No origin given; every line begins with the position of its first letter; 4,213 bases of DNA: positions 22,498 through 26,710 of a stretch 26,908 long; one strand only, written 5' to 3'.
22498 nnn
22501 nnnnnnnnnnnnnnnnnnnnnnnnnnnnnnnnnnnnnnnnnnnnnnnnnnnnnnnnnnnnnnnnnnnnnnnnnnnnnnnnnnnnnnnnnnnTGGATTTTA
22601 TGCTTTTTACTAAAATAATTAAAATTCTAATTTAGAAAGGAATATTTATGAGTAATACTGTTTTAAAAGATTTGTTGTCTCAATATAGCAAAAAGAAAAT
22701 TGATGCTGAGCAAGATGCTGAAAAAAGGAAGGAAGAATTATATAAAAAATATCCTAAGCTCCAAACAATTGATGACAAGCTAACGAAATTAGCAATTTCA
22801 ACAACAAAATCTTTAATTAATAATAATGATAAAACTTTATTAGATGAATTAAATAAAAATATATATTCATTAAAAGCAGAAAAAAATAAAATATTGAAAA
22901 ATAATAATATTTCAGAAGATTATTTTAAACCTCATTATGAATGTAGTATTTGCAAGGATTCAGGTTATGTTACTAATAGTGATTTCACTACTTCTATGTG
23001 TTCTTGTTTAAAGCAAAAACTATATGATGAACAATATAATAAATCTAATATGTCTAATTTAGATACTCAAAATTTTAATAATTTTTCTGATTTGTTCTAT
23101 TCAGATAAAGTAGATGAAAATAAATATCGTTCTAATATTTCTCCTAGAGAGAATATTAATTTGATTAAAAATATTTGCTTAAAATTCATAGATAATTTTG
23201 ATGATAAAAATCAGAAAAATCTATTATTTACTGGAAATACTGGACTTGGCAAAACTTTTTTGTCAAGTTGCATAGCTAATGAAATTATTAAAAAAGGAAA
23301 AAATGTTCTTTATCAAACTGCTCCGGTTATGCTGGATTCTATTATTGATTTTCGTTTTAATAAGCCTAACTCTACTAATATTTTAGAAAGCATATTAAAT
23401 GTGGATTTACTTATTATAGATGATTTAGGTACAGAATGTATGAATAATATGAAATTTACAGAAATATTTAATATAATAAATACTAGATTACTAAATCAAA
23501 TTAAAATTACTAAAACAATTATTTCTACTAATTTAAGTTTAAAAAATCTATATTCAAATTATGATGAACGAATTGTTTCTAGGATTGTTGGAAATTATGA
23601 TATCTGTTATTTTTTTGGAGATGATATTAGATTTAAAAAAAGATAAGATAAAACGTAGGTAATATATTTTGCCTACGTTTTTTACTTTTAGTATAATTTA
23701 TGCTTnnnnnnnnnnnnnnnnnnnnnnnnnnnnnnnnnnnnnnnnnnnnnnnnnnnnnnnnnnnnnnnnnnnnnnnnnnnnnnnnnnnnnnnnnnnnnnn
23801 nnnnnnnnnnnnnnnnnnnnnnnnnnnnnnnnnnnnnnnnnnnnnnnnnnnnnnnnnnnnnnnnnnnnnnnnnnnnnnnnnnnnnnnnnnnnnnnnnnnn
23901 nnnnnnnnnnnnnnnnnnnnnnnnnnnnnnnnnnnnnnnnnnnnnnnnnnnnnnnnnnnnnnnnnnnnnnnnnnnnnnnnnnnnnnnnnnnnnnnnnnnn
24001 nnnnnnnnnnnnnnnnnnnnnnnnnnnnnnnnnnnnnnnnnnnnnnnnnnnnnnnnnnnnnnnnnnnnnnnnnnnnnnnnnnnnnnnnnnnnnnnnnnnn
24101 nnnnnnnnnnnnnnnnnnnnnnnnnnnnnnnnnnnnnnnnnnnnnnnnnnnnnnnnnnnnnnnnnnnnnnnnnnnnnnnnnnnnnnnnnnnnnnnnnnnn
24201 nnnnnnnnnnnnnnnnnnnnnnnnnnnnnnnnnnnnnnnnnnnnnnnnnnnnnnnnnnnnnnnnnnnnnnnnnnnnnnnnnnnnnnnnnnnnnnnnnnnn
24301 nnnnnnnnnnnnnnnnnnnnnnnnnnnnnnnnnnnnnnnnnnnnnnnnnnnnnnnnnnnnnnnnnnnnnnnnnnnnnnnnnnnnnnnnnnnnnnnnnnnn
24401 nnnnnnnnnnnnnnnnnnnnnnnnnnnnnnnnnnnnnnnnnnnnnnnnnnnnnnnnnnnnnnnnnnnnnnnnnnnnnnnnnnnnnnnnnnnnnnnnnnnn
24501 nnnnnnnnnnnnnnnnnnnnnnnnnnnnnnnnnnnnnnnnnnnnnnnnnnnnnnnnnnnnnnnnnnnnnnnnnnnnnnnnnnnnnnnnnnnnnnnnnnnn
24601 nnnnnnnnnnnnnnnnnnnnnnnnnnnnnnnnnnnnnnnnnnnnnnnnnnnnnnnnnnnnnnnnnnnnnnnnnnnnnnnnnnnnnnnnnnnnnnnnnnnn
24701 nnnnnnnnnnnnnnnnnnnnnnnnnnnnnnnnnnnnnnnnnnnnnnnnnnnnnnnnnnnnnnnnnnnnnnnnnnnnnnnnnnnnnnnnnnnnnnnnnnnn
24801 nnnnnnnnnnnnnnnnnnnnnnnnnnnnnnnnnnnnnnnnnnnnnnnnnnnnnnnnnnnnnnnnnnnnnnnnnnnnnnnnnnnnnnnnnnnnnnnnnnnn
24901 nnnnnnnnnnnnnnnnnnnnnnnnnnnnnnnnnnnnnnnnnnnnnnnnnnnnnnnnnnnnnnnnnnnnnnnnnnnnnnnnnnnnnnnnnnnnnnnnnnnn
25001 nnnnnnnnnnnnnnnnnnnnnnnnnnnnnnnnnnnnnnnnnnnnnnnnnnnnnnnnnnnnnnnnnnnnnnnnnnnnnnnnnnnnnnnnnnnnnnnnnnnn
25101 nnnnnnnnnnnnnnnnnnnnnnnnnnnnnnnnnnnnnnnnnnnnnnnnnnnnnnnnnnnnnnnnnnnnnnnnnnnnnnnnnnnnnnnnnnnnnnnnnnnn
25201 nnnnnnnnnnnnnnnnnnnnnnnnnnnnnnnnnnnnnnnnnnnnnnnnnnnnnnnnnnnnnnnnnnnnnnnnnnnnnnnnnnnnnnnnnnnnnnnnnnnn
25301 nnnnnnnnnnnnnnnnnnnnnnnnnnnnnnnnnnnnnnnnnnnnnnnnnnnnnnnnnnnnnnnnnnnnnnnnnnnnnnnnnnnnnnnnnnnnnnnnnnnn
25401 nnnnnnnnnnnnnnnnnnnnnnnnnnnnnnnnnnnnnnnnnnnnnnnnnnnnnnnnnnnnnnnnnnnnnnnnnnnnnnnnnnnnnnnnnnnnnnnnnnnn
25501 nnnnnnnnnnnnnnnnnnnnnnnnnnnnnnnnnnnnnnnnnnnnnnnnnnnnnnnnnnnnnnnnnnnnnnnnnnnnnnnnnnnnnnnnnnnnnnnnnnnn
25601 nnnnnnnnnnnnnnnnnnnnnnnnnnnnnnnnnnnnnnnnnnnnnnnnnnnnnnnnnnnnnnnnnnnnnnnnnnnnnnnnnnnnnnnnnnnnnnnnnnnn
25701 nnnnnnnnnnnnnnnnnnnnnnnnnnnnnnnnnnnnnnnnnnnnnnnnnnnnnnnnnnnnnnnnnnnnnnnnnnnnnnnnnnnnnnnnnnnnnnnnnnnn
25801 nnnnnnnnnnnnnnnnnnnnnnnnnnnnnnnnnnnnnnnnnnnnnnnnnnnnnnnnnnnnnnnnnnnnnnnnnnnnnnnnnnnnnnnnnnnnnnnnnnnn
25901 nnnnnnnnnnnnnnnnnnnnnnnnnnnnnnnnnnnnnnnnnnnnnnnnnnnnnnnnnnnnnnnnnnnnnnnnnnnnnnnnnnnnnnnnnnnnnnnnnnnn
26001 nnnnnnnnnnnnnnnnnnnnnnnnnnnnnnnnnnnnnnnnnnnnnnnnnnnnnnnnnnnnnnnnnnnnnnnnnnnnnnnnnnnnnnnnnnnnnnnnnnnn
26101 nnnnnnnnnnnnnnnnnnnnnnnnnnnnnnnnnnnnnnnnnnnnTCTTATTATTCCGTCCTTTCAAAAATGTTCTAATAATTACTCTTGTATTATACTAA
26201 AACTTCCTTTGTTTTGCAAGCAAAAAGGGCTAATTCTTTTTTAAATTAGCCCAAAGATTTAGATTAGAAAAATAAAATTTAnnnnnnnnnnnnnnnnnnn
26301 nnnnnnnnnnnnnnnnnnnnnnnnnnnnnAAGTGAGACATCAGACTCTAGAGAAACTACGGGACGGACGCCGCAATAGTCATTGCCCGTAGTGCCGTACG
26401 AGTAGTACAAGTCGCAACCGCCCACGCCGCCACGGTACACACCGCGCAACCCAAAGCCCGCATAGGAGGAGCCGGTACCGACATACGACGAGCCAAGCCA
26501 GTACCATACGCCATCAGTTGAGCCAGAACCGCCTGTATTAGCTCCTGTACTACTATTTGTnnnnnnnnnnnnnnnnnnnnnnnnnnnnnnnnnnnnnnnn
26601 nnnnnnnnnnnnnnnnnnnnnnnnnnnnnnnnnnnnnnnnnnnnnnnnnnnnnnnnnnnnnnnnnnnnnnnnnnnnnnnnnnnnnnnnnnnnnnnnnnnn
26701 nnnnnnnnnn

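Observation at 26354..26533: Adenine-purged, GC-rich cassette at the 3' end of an AT-rich gene: candidate DGR variable region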

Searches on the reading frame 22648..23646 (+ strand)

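Call 26: search_protein_families(library=pfam, proteins=[window:22648-23646:+], max_evalue=0.001)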
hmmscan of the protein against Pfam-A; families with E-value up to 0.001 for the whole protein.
window:22648-23646:+ (332 aa): 3 families
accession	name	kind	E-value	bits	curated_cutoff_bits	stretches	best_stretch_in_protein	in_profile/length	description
PF01695.23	IstB_IS21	-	8.6e-16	58.6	24.1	1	117-301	29-199/238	IstB-like ATP binding protein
PF00308.24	Bac_DnaA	-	3.4e-09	37.5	23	1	183-313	28-155/162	Bacterial DnaA ATPAse domain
PF20720.3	nSTAND3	-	0.00099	19.3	27.2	0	188-233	16-61/155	Novel STAND NTPase 3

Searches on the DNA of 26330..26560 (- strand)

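Call 75: search_dna_similar(query=window:26330-26560:-, collection=phages, mode=distant, max_evalue=0.01)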
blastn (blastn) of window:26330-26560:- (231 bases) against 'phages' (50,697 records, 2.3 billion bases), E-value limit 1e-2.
No match.

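Call 76: search_dna_similar(query=window:26330-26560:-, collection=plasmids, mode=distant, max_evalue=0.01)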
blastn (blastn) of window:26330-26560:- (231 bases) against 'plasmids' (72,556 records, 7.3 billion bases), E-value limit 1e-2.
No match.
